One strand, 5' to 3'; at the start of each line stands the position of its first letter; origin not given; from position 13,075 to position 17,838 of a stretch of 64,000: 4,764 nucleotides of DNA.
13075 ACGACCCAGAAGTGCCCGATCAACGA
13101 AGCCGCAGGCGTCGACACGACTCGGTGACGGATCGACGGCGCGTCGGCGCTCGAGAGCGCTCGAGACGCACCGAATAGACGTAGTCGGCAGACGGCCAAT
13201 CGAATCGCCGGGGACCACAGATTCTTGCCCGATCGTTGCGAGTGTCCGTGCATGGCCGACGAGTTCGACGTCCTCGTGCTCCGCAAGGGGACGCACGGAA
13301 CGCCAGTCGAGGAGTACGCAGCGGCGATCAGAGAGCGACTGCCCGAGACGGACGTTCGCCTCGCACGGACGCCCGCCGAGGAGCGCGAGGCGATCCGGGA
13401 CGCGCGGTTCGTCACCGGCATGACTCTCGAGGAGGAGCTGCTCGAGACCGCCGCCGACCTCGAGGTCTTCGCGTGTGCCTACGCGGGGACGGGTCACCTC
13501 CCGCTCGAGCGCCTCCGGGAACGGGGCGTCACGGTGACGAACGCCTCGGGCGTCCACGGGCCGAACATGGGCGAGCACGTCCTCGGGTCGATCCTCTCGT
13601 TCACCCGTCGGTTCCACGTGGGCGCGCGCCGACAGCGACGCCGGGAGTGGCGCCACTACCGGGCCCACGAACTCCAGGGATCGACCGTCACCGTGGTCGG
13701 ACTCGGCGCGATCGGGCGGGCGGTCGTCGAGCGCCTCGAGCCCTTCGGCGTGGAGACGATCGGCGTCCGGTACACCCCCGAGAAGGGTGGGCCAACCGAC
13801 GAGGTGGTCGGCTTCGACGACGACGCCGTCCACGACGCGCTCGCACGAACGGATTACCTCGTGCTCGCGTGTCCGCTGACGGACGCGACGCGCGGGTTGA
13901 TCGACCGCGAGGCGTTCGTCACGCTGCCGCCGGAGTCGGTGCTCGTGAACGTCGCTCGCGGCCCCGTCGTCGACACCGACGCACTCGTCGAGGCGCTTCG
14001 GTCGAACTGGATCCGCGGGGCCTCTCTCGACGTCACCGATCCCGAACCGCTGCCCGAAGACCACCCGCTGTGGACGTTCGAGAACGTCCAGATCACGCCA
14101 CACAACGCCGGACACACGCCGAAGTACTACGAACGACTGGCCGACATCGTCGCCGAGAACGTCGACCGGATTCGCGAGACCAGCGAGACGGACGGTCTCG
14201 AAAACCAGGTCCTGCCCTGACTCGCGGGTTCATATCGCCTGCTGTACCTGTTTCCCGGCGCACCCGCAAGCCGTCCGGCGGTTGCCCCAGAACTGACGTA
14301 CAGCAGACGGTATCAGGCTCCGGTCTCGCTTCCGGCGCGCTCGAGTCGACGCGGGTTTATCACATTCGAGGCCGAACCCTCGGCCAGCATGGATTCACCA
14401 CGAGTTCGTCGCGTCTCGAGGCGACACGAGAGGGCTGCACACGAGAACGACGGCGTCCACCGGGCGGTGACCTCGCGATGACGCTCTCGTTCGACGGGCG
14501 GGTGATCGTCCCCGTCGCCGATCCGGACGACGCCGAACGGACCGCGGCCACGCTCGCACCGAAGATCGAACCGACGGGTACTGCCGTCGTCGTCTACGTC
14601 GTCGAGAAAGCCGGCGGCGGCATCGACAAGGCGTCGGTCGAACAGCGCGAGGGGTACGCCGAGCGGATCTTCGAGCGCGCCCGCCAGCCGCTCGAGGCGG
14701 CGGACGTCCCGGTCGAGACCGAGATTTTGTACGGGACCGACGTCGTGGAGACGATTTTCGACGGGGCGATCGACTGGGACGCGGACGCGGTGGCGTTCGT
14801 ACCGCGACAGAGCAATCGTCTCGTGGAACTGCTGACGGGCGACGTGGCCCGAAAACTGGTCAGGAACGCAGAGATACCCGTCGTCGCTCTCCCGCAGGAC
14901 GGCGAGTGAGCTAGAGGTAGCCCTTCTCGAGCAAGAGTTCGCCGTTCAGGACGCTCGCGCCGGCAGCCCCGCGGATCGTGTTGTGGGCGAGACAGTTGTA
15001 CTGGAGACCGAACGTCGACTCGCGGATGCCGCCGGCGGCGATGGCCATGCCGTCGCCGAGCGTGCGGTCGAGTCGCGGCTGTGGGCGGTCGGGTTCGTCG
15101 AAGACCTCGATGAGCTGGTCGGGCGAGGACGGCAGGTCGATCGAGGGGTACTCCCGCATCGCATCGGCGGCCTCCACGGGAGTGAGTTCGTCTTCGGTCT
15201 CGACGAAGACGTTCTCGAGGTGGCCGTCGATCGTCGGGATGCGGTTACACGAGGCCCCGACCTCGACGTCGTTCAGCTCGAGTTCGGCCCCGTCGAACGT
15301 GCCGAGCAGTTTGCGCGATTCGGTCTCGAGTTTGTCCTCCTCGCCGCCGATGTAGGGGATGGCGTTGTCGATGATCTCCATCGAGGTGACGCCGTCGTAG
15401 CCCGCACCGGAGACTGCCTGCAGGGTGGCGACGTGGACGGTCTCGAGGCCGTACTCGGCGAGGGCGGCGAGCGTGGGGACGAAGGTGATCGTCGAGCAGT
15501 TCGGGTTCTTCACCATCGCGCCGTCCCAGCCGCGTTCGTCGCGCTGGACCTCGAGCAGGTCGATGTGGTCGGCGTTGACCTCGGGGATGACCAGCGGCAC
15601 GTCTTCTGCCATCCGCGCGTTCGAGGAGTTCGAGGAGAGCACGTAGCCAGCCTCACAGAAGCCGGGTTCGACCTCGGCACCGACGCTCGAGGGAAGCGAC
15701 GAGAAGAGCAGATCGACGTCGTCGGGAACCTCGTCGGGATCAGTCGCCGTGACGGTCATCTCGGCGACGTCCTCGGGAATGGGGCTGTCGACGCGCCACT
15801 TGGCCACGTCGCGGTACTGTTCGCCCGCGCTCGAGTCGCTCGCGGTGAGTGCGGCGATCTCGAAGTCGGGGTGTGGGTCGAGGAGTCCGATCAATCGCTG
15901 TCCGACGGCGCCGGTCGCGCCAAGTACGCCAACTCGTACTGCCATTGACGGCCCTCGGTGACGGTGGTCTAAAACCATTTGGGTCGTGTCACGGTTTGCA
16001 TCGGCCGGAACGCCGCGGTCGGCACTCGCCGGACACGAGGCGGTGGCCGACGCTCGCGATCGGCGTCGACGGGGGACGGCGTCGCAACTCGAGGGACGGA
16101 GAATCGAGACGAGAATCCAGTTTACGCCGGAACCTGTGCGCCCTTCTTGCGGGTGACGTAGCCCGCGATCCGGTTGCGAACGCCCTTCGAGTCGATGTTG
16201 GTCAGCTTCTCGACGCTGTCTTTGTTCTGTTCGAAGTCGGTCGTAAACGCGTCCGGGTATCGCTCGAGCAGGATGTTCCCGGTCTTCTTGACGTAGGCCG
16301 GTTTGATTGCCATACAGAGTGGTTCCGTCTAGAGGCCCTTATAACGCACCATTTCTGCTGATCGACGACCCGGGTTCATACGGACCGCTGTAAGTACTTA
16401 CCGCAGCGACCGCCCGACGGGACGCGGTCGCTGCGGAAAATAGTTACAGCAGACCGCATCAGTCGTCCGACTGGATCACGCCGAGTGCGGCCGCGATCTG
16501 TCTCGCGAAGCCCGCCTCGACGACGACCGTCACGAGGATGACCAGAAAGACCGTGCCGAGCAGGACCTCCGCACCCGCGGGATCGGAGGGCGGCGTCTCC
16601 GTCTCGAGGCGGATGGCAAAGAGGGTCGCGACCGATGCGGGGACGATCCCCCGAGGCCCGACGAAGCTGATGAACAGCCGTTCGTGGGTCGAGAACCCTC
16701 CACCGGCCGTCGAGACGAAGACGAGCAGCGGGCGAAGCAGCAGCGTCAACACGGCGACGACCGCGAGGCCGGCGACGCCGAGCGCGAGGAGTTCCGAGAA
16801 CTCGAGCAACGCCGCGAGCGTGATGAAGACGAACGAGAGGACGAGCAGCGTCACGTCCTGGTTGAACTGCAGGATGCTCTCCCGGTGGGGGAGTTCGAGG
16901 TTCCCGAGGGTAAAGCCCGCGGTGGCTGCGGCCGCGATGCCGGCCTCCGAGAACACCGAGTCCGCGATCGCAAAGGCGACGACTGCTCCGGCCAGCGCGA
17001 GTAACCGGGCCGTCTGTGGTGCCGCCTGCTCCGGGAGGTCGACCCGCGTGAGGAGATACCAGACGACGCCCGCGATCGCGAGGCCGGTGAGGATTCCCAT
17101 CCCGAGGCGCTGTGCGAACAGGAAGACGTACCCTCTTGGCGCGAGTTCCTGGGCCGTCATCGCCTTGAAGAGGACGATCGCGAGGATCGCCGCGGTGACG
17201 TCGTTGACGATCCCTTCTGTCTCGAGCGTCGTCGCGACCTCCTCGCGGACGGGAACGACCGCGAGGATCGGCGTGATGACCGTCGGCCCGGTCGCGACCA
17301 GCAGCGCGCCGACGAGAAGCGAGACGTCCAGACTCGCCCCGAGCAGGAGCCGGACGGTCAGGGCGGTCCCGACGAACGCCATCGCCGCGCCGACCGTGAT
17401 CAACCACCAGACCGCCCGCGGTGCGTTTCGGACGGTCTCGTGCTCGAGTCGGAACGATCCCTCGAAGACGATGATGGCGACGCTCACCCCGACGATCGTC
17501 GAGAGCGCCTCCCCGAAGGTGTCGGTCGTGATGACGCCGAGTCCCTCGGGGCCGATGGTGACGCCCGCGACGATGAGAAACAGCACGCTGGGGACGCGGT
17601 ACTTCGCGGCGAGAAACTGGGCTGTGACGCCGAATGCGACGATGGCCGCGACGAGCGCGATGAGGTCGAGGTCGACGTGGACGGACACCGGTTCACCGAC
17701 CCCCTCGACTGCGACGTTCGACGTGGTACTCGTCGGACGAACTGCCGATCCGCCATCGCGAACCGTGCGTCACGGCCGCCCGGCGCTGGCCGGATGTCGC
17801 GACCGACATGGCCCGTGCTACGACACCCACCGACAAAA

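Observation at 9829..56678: Family B: a roughly 90-bp nested-palindrome element in five copies, always immediately 3' of a gene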

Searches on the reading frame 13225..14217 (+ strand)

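Call 13: search_protein_families(library=pfam, proteins=[window:13225-14217:+])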
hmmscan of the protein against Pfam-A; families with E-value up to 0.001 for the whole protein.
window:13225-14217:+ (331 aa): 2 families
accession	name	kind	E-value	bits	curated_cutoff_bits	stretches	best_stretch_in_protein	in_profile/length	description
PF02826.25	2-Hacid_dh_C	-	1.5e-55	187.8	25.1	1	121-295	2-178/178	D-isomer specific 2-hydroxyacid dehydrogenase, NAD binding domain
PF00389.36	2-Hacid_dh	-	1.6e-12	47.7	24.6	1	33-319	12-126/134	D-isomer specific 2-hydroxyacid dehydrogenase, catalytic domain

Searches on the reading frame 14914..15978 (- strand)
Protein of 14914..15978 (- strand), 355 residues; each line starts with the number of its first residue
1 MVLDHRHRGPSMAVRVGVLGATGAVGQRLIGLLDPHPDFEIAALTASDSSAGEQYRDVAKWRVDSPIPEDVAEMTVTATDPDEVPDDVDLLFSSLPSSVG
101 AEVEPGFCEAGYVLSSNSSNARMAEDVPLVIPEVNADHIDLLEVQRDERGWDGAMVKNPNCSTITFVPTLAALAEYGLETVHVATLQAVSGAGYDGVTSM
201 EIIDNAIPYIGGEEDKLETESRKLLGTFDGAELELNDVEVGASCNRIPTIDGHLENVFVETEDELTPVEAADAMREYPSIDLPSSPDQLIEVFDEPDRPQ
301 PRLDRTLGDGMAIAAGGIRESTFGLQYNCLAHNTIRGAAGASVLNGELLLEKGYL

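Call 13: search_protein_families(library=pfam, proteins=[window:14914-15978:-])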
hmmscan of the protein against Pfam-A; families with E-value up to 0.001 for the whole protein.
window:14914-15978:- (355 aa): 2 families
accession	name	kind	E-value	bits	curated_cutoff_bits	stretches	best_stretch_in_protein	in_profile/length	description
PF01118.30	Semialdhyde_dh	-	1e-33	116.7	26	1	15-140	1-119/121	Semialdehyde dehydrogenase, NAD binding domain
PF02774.23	Semialdhyde_dhC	-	2e-28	100.2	26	1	171-335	2-183/184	Semialdehyde dehydrogenase, dimerisation domain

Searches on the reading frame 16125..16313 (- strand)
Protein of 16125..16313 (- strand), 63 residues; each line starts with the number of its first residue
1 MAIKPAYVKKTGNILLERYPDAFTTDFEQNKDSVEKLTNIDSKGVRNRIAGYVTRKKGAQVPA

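Call 13: search_protein_families(library=pfam, proteins=[window:16125-16313:-])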
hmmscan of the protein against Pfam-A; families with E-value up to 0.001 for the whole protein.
window:16125-16313:- (63 aa): 1 family
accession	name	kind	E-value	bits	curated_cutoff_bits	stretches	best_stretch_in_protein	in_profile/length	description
PF00833.23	Ribosomal_S17e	-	1.5e-12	48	22.8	1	7-55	8-56/122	Ribosomal S17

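Call 48: find_encoding_contigs(protein=window:16125-16313:-, flank=3000, max_places=10)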
Protein window:16125-16313:- (63 aa): 3 contigs read that carry it; 2 places shown.
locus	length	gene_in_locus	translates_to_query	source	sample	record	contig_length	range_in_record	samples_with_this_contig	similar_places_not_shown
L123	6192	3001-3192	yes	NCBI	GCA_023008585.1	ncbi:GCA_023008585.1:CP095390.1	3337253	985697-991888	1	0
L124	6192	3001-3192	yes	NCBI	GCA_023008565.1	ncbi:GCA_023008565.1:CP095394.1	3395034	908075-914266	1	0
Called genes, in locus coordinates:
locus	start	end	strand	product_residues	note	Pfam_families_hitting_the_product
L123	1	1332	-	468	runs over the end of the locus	PF18458:XPB_DRD, PF00270:DEAD, PF04851:ResIII, PF16203:ERCC3_RAD25_C, PF00271:Helicase_C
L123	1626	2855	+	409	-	PF00999:Na_H_Exchanger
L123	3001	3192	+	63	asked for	PF00833:Ribosomal_S17e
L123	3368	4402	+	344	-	PF01118:Semialdhyde_dh, PF02774:Semialdhyde_dhC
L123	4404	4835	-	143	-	PF00582:Usp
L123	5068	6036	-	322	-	PF00389:2-Hacid_dh, PF02826:2-Hacid_dh_C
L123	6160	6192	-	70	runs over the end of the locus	PF11127:YgaP-like_TM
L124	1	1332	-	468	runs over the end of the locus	PF18458:XPB_DRD, PF00270:DEAD, PF04851:ResIII, PF16203:ERCC3_RAD25_C, PF00271:Helicase_C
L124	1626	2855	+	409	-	PF00999:Na_H_Exchanger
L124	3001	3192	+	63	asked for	PF00833:Ribosomal_S17e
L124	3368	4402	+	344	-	PF01118:Semialdhyde_dh, PF02774:Semialdhyde_dhC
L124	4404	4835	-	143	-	PF00582:Usp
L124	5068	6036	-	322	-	PF00389:2-Hacid_dh, PF02826:2-Hacid_dh_C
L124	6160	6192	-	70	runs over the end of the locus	PF11127:YgaP-like_TM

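Call 52: find_encoding_contigs(protein=window:16125-16313:-, flank=10000, max_places=10)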
Protein window:16125-16313:- (63 aa): 3 contigs read that carry it; 2 places shown.
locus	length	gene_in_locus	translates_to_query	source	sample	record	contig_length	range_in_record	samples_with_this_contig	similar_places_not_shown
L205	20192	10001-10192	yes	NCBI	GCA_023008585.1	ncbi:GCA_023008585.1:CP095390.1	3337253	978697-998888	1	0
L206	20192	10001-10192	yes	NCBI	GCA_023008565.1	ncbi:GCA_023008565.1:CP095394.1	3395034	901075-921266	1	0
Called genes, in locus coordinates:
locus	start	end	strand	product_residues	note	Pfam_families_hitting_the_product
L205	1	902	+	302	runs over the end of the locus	PF17125:Methyltr_RsmF_N (weak), PF22458:RsmF-B_ferredox (weak), PF01189:Methyltr_RsmB-F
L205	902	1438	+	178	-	PF23437:DUF7122, PF13636:Methyltranf_PUA (weak)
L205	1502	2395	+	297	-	PF00582:Usp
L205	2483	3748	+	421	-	PF00009:GTP_EFTU, PF01926:MMR_HSR1 (faint), PF03144:GTP_EFTU_D2, PF03143:GTP_EFTU_D3, PF22594:GTP-eEF1A_C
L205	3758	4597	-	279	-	PF00561:Abhydrolase_1, PF12697:Abhydrolase_6, PF12146:Hydrolase_4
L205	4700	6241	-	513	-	PF05626:DUF790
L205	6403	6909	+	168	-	PF13669:Glyoxalase_4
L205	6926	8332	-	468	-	PF18458:XPB_DRD, PF00270:DEAD, PF04851:ResIII, PF16203:ERCC3_RAD25_C, PF00271:Helicase_C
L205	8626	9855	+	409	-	PF00999:Na_H_Exchanger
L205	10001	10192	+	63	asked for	PF00833:Ribosomal_S17e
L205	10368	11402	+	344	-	PF01118:Semialdhyde_dh, PF02774:Semialdhyde_dhC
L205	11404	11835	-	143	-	PF00582:Usp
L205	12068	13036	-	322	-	PF00389:2-Hacid_dh, PF02826:2-Hacid_dh_C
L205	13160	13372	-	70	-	PF11127:YgaP-like_TM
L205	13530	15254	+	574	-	PF01268:FTHFS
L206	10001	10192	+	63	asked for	PF00833:Ribosomal_S17e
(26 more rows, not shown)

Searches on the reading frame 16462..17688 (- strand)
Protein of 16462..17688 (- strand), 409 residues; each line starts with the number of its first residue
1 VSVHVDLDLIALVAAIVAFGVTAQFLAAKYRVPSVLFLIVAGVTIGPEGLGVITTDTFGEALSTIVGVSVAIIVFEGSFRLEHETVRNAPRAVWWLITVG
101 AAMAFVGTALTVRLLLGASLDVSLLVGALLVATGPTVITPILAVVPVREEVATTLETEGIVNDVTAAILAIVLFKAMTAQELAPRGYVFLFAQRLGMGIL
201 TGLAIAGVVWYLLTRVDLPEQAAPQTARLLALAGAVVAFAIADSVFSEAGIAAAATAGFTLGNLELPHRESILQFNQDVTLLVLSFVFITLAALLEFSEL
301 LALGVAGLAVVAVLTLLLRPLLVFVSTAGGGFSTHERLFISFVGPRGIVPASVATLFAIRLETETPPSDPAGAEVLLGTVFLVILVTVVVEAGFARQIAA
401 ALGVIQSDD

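Call 13: search_protein_families(library=pfam, proteins=[window:16462-17688:-])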
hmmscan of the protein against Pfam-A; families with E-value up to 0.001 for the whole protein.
window:16462-17688:- (409 aa): 1 family
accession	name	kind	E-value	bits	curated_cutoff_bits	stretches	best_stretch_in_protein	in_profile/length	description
PF00999.27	Na_H_Exchanger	-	5.5e-35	121.4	26.2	1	18-391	4-365/375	Sodium/hydrogen exchanger, transmembrane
